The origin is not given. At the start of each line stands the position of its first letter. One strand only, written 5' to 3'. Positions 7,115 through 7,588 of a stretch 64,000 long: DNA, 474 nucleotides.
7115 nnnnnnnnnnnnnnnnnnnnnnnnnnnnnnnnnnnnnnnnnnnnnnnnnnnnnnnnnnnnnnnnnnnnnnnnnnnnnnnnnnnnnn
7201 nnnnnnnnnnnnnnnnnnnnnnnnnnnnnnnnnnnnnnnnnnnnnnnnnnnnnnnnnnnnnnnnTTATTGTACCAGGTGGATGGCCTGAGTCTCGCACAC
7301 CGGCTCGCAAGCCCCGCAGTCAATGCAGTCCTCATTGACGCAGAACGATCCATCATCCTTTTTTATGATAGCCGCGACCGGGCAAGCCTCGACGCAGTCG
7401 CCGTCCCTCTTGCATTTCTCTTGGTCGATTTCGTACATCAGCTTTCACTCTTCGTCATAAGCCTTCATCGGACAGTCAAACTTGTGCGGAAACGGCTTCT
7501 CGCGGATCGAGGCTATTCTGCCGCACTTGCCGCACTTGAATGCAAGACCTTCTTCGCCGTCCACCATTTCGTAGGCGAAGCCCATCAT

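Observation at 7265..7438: Phage-encoded 57-aa 7Fe-type ferredoxin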

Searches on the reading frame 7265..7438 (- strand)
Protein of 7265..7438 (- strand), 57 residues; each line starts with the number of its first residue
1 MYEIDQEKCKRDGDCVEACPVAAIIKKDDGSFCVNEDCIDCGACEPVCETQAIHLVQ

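Call 3: search_protein_families(library=pfam, proteins=[window:7265-7438:-], max_evalue=0.1)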
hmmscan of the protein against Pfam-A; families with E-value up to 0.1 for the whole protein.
window:7265-7438:- (57 aa): 13 families
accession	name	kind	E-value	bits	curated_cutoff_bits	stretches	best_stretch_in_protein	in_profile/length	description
PF00037.32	Fer4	-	1.5e-12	47.2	21.1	2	2-24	1-23/24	4Fe-4S binding domain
PF12837.12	Fer4_6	-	2.3e-10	40.4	25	2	3-24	3-24/24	4Fe-4S binding domain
PF12838.12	Fer4_7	-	1.1e-07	32.6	27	2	38-55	2-19/52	4Fe-4S dicluster domain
PF13237.11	Fer4_10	-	2.2e-07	31.1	25.5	1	3-48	3-52/53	4Fe-4S dicluster domain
PF13187.11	Fer4_9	-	6.8e-07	29.7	27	1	9-53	5-52/52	4Fe-4S dicluster domain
PF25160.1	LdpA_Fe-S-bd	-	4e-06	27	27.6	1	9-55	5-45/49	LdpA Fe-S cluster-binding domain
PF12797.12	Fer4_2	-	4.2e-06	26.8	24.5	2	3-21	4-22/22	4Fe-4S binding domain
PF13183.11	Fer4_8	-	1.5e-05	25.8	27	1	36-50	3-17/68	4Fe-4S dicluster domain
PF14697.11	Fer4_21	-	5.5e-05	23.7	35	1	3-54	2-58/59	4Fe-4S dicluster domain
PF13484.11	Fer4_16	-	5.7e-05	24.2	30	2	9-29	2-21/66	4Fe-4S double cluster binding domain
PF12800.12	Fer4_4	-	0.00047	20.7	24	1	36-50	2-16/17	4Fe-4S binding domain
PF12798.12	Fer4_3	-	0.0018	19.4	27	1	9-23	1-15/15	4Fe-4S binding domain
PF13534.11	Fer4_17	-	0.08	13.9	22.2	0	34-50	42-58/61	4Fe-4S dicluster domain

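Call 4: search_solved_structures(query=window:7268-7438:-, max_evalue=1, show_alignments=4)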
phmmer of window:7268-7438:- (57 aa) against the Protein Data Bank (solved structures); distinct sequences matched with E-value up to 1: 162 (the best 60 are shown).
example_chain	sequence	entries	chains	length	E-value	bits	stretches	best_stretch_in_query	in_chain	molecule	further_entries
9sw6_G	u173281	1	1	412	6.8e-16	60.9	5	2-55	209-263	Polyferredoxin protein MvhB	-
9sfi_O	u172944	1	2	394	1.1e-08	38.2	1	7-55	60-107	Ferredoxin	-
5t5i_F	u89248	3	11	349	1.9e-07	34.3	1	4-51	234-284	Tungsten formylmethanofuran dehydrogenase subunit fwdF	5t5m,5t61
1bc6_A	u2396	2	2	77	3.1e-07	33.7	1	10-54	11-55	7-FE FERREDOXIN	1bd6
1h98_A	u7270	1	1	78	5.9e-07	32.8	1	11-54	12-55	FERREDOXIN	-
1fdn_A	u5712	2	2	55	8.1e-07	32.4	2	32-53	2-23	FERREDOXIN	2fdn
2v2k_A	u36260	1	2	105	9.1e-07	32.2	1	11-54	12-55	FERREDOXIN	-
9sw6_H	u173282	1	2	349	2.4e-06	30.9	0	36-54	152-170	Tungsten formylmethanofuran dehydrogenase, subunit F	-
1fca_A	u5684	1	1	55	4.6e-06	30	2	32-53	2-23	FERREDOXIN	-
1bqx_A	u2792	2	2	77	6.1e-06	29.6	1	12-54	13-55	PROTEIN (FERREDOXIN) | FERREDOXIN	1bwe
2fd2_A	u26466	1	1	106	1.4e-05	28.5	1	8-53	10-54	FERREDOXIN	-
8b9z_I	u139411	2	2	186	3e-05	27.5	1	2-32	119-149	NADH dehydrogenase (ubiquinone) 23 kDa subunit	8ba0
8iuf_S8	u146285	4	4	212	3.2e-05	27.4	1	2-36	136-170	NDUFS8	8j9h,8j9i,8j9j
7arc_I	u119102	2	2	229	3.8e-05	27.1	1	2-32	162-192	TYKY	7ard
1frh_A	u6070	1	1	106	3.8e-05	27.1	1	8-53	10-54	FERREDOXIN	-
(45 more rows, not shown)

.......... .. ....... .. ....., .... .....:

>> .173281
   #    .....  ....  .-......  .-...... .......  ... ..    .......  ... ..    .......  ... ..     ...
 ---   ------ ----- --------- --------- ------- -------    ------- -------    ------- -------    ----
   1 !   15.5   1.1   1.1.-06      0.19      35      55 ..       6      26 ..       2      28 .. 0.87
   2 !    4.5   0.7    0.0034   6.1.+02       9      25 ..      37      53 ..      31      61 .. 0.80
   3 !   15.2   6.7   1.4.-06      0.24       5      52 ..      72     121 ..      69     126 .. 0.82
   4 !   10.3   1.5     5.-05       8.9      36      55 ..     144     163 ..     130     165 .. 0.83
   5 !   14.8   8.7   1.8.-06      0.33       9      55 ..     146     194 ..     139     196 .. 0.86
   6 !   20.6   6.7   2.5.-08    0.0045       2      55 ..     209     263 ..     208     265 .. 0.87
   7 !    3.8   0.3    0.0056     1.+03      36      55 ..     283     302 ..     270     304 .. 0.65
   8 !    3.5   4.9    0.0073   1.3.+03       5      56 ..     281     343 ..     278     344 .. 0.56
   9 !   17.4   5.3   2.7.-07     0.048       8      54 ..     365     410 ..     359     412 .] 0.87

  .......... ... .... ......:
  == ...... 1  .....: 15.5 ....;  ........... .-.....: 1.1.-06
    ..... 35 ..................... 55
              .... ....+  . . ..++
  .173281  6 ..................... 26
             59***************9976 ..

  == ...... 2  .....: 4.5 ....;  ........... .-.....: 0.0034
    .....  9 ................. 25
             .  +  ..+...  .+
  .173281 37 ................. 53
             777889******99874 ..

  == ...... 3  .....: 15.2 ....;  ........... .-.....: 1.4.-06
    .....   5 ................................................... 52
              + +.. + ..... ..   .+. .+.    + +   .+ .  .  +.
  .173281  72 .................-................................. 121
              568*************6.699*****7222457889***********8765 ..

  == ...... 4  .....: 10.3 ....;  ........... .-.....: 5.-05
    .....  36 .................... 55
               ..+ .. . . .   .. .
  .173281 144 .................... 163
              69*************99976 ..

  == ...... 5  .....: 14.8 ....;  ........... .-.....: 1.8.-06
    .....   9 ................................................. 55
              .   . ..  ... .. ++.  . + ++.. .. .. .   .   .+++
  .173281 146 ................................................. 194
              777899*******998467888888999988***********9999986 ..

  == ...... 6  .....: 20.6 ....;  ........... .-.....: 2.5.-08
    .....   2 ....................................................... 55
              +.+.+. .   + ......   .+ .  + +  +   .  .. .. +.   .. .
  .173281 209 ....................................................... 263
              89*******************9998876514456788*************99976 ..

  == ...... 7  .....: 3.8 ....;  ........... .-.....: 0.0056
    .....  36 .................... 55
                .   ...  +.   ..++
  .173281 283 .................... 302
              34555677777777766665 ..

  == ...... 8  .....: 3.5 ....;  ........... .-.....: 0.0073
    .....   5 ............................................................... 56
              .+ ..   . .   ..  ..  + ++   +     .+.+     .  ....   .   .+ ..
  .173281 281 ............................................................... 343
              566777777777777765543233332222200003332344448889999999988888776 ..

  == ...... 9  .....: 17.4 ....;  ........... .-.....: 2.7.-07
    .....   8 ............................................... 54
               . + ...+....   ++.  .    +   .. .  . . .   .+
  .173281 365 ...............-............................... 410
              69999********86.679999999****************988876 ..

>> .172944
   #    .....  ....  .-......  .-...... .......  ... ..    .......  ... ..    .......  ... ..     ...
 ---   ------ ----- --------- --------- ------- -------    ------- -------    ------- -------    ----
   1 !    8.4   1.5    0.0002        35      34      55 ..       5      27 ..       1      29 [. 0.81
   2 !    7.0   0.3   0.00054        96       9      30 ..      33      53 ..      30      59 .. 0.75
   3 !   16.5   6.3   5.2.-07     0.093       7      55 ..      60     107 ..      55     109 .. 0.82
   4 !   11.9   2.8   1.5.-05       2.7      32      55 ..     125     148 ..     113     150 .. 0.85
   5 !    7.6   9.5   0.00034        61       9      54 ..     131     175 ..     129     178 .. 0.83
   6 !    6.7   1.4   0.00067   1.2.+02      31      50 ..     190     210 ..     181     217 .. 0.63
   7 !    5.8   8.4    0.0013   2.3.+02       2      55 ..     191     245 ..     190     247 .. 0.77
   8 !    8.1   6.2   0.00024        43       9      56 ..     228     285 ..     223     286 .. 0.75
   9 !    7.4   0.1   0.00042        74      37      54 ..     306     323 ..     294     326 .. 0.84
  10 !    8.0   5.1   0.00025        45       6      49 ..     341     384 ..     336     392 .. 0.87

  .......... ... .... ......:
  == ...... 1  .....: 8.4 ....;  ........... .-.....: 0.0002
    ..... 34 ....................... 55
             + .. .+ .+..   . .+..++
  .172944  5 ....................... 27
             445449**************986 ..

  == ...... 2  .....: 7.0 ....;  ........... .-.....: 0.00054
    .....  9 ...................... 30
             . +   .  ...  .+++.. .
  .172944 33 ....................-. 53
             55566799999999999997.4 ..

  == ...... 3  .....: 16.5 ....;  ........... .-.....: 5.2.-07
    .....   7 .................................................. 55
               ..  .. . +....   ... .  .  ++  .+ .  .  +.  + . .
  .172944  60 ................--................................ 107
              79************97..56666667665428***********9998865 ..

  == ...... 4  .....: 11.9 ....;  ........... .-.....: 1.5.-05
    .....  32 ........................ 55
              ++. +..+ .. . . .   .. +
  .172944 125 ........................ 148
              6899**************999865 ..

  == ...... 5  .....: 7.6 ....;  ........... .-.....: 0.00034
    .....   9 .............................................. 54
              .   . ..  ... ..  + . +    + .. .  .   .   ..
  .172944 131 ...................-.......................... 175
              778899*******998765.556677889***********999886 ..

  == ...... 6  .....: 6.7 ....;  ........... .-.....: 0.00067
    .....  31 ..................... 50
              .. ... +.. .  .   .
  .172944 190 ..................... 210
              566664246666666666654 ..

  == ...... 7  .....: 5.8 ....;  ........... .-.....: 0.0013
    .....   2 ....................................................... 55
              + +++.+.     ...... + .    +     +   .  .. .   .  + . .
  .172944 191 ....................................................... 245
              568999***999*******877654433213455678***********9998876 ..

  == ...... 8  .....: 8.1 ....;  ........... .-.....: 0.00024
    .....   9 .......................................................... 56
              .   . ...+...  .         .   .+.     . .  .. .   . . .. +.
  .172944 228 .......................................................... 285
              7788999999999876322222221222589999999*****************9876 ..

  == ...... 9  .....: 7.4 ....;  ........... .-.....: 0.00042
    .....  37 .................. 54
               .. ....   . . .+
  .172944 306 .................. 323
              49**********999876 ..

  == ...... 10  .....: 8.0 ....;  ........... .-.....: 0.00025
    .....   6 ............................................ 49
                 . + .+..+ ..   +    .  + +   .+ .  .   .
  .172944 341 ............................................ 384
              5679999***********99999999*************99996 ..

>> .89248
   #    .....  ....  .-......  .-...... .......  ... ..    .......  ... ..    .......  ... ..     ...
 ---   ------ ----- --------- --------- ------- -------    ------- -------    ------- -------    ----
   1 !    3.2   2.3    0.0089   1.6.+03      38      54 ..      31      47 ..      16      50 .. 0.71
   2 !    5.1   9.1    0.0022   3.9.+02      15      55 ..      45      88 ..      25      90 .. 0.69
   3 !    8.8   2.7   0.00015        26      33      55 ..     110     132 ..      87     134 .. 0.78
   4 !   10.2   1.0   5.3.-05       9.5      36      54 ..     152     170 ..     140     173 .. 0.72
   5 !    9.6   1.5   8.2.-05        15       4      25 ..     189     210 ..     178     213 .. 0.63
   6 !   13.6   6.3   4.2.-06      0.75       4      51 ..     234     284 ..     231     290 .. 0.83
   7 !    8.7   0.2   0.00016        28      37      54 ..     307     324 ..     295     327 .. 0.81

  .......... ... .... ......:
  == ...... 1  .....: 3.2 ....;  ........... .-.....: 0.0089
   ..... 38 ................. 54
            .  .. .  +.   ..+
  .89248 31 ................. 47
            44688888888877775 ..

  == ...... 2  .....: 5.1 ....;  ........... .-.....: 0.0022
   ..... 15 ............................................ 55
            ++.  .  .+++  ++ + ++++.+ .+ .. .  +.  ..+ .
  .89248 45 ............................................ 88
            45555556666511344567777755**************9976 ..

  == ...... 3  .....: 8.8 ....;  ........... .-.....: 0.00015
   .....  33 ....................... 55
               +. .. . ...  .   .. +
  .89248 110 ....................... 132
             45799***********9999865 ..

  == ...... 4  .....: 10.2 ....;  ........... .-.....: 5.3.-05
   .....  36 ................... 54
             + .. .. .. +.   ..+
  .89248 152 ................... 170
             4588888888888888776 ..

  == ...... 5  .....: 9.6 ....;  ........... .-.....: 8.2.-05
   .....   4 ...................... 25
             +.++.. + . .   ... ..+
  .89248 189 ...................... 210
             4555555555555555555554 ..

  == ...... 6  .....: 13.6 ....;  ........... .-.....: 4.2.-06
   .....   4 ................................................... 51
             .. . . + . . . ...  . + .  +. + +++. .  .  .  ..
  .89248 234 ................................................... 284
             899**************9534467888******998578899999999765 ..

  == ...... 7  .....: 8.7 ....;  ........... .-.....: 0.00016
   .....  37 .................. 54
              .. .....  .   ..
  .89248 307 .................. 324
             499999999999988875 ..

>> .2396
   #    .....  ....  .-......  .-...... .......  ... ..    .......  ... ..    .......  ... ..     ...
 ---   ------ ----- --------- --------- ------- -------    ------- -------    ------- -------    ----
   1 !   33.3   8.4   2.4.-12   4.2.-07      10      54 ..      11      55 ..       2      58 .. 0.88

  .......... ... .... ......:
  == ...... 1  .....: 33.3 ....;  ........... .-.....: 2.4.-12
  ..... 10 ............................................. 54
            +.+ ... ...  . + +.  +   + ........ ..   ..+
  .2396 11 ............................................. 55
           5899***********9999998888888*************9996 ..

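Call 5: search_protein_families(library=phrogs, proteins=[window:7265-7438:-], max_evalue=0.01)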
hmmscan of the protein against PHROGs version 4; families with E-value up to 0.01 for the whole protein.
window:7265-7438:- (57 aa): 2 families
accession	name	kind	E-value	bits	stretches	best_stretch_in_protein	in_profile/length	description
phrog_8732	-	unknown function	2.8e-05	25.6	1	8-54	11-56/107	-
phrog_16249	-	moron, auxiliary metabolic gene and host takeover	0.00011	22.9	1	8-54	69-115/208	ferredoxin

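Call 12: find_homologous_proteins(query=window:7268-7438:-, max_evalue=0.001)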
Query seq(57 aa) (57 aa): 17 proteins with E <= 0.001 among 18 candidates.
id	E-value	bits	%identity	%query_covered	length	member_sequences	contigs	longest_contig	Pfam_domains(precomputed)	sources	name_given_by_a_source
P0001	3.8e-31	123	100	100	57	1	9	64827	PF12797.13,PF12837.13,PF00037.33,PF12838.13,PF25160.2,PF13237.12,PF13183.12,PF13187.12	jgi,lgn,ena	jgi:NAD-dependent dihydropyrimidine dehydrogenase PreA subunit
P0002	8.5e-24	100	79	100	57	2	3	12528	PF14697.12,PF12797.13,PF12837.13,PF00037.33,PF13484.12,PF12838.13,PF25160.2,PF13237.12,PF13187.12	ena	-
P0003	1.6e-22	96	79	100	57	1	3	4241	PF14697.12,PF12797.13,PF12837.13,PF00037.33,PF13484.12,PF12838.13,PF25160.2,PF13237.12,PF13187.12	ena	-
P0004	9.1e-22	94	74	100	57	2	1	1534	PF14697.12,PF12797.13,PF12837.13,PF00037.33,PF13484.12,PF12838.13,PF13237.12,PF13183.12,PF13187.12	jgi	jgi:MinD superfamily P-loop ATPase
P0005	1.5e-21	93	75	100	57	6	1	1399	PF14697.12,PF12797.13,PF12837.13,PF00037.33,PF13484.12,PF12838.13,PF13237.12,PF13187.12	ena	-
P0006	3.0e-21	92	75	100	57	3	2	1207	PF14697.12,PF12797.13,PF12837.13,PF00037.33,PF13484.12,PF12838.13,PF13237.12,PF13187.12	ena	-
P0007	2.2e-19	86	76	95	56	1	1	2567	PF14697.12,PF12797.13,PF12837.13,PF00037.33,PF13484.12,PF12838.13,PF25160.2,PF13237.12,PF13187.12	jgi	jgi:Fe-S-cluster-containing hydrogenase component 2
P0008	2.8e-19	86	73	98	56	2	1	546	PF14697.12,PF12797.13,PF12837.13,PF00037.33,PF13484.12,PF12838.13,PF13237.12,PF13187.12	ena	-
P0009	3.8e-19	85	73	98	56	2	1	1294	PF14697.12,PF12797.13,PF12837.13,PF00037.33,PF13484.12,PF12838.13,PF13237.12,PF13187.12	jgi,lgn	jgi:NAD-dependent dihydropyrimidine dehydrogenase PreA subunit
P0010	4.2e-19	85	72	100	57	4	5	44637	PF14697.12,PF12797.13,PF12837.13,PF00037.33,PF13484.12,PF12838.13,PF25160.2,PF13237.12,PF13187.12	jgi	jgi:MinD superfamily P-loop ATPase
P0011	4.9e-18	82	68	100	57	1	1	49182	PF14697.12,PF00037.33,PF12838.13,PF13187.12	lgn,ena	-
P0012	6.6e-17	78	68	100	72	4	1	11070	PF14697.12,PF12837.13,PF00037.33,PF12838.13,PF13237.12,PF13187.12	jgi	jgi:NAD-dependent dihydropyrimidine dehydrogenase PreA subunit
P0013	1.5e-16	77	67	100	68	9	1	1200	PF14697.12,PF12837.13,PF00037.33,PF13484.12,PF12838.13,PF25160.2,PF13237.12,PF13187.12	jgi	jgi:NAD-dependent dihydropyrimidine dehydrogenase PreA subunit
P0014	1.9e-16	77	67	100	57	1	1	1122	PF00037.33,PF12838.13,PF13237.12,PF13187.12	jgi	-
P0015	9.1e-16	75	69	95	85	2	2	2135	PF14697.12,PF12797.13,PF12837.13,PF00037.33,PF12838.13,PF25160.2,PF13237.12,PF13187.12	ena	-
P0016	4.2e-15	73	61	100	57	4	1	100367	PF14697.12,PF12837.13,PF00037.33,PF13484.12,PF12838.13,PF13237.12,PF13183.12,PF13187.12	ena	-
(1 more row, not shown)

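Call 13: search_dna_similar(query=window:7268-7438:-, collection=phages, mode=protein, max_evalue=0.001, max_rows=40)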
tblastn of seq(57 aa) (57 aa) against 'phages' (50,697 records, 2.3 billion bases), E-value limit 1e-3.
Records with a match: 1; places in all: 1; records where one place covers at least 80% of the query: 1.
Best place of each record, by identity: <60% 1.
By first word of the organism name: Bacteriophage 1.
By host as written in the record: - 1.
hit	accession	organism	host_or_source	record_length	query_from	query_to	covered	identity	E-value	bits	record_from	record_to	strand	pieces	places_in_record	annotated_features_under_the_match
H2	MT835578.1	Bacteriophage sp.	human fecal samples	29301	5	54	88%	32.0%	7e-4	40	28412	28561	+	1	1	record has no annotation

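Call 15: find_encoding_contigs(protein=P0001, flank=10000, max_places=6)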
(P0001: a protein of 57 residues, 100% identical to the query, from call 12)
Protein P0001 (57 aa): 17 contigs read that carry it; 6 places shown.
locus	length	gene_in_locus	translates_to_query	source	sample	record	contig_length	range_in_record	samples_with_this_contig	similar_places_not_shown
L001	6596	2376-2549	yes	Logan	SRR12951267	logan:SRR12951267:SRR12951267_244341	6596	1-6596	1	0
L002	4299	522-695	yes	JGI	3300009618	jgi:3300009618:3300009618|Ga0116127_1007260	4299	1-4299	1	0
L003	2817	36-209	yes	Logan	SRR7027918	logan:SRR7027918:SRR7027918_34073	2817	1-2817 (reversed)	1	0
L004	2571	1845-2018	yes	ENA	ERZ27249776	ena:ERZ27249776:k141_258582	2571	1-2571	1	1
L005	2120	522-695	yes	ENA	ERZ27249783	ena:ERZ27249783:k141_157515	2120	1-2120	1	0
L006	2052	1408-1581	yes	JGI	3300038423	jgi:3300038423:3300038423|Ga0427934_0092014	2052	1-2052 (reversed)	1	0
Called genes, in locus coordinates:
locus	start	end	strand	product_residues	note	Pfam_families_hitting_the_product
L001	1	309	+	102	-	?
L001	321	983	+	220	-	-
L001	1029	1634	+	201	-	-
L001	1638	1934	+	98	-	-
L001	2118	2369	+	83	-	-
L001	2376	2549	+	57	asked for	PF00037:Fer4 (weak), PF12797:Fer4_2 (faint), PF12837:Fer4_6 (weak), PF12838:Fer4_7 (faint), PF13237:Fer4_10 (weak), PF13183:Fer4_8 (faint), PF25160:LdpA_Fe-S-bd (weak), PF13187:Fer4_9 (weak)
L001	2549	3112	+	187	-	-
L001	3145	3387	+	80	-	-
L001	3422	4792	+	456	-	-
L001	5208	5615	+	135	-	-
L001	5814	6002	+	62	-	-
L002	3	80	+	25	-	?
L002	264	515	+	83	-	-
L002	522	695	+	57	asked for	PF00037:Fer4 (weak), PF12797:Fer4_2 (faint), PF12837:Fer4_6 (weak), PF12838:Fer4_7 (faint), PF13237:Fer4_10 (weak), PF13183:Fer4_8 (faint), PF25160:LdpA_Fe-S-bd (weak), PF13187:Fer4_9 (weak)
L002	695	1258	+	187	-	-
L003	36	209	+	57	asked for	PF00037:Fer4 (weak), PF12797:Fer4_2 (faint), PF12837:Fer4_6 (weak), PF12838:Fer4_7 (faint), PF13237:Fer4_10 (weak), PF13183:Fer4_8 (faint), PF25160:LdpA_Fe-S-bd (weak), PF13187:Fer4_9 (weak)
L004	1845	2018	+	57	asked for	PF00037:Fer4 (weak), PF12797:Fer4_2 (faint), PF12837:Fer4_6 (weak), PF12838:Fer4_7 (faint), PF13237:Fer4_10 (weak), PF13183:Fer4_8 (faint), PF25160:LdpA_Fe-S-bd (weak), PF13187:Fer4_9 (weak)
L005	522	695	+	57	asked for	PF00037:Fer4 (weak), PF12797:Fer4_2 (faint), PF12837:Fer4_6 (weak), PF12838:Fer4_7 (faint), PF13237:Fer4_10 (weak), PF13183:Fer4_8 (faint), PF25160:LdpA_Fe-S-bd (weak), PF13187:Fer4_9 (weak)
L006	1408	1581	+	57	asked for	PF00037:Fer4 (weak), PF12797:Fer4_2 (faint), PF12837:Fer4_6 (weak), PF12838:Fer4_7 (faint), PF13237:Fer4_10 (weak), PF13183:Fer4_8 (faint), PF25160:LdpA_Fe-S-bd (weak), PF13187:Fer4_9 (weak)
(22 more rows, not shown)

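Call 16: find_encoding_contigs(protein=P0016, flank=10000, max_places=2)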
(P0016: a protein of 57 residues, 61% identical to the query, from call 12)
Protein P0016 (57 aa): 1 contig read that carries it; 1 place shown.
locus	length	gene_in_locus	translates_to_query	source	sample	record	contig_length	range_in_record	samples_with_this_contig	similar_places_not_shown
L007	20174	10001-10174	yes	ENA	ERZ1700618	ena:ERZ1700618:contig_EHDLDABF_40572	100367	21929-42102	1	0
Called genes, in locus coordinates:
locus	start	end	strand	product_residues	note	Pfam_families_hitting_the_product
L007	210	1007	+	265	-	PF00437:T2SSE, PF13191:AAA_16 (weak)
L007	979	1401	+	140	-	-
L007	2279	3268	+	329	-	PF04055:Radical_SAM, PF06968:BATS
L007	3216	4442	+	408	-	PF00155:Aminotran_1_2, PF01212:Beta_elim_lyase (weak)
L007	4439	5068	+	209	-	PF13500:AAA_26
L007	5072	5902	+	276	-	PF00202:Aminotran_3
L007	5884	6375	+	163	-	PF00202:Aminotran_3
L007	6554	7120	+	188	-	-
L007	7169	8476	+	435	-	PF14821:Thr_synth_N, PF00291:PALP, PF24857:THR4_C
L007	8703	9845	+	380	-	PF07885:Ion_trans_2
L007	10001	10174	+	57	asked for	PF00037:Fer4 (faint), PF12837:Fer4_6 (faint), PF13183:Fer4_8 (faint), PF13237:Fer4_10 (weak), PF14697:Fer4_21 (weak), PF12838:Fer4_7 (weak), PF13187:Fer4_9 (weak), PF13484:Fer4_16 (faint)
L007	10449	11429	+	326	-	PF00083:Sugar_tr, PF07690:MFS_1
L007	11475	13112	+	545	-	-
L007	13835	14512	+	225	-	-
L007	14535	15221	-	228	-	-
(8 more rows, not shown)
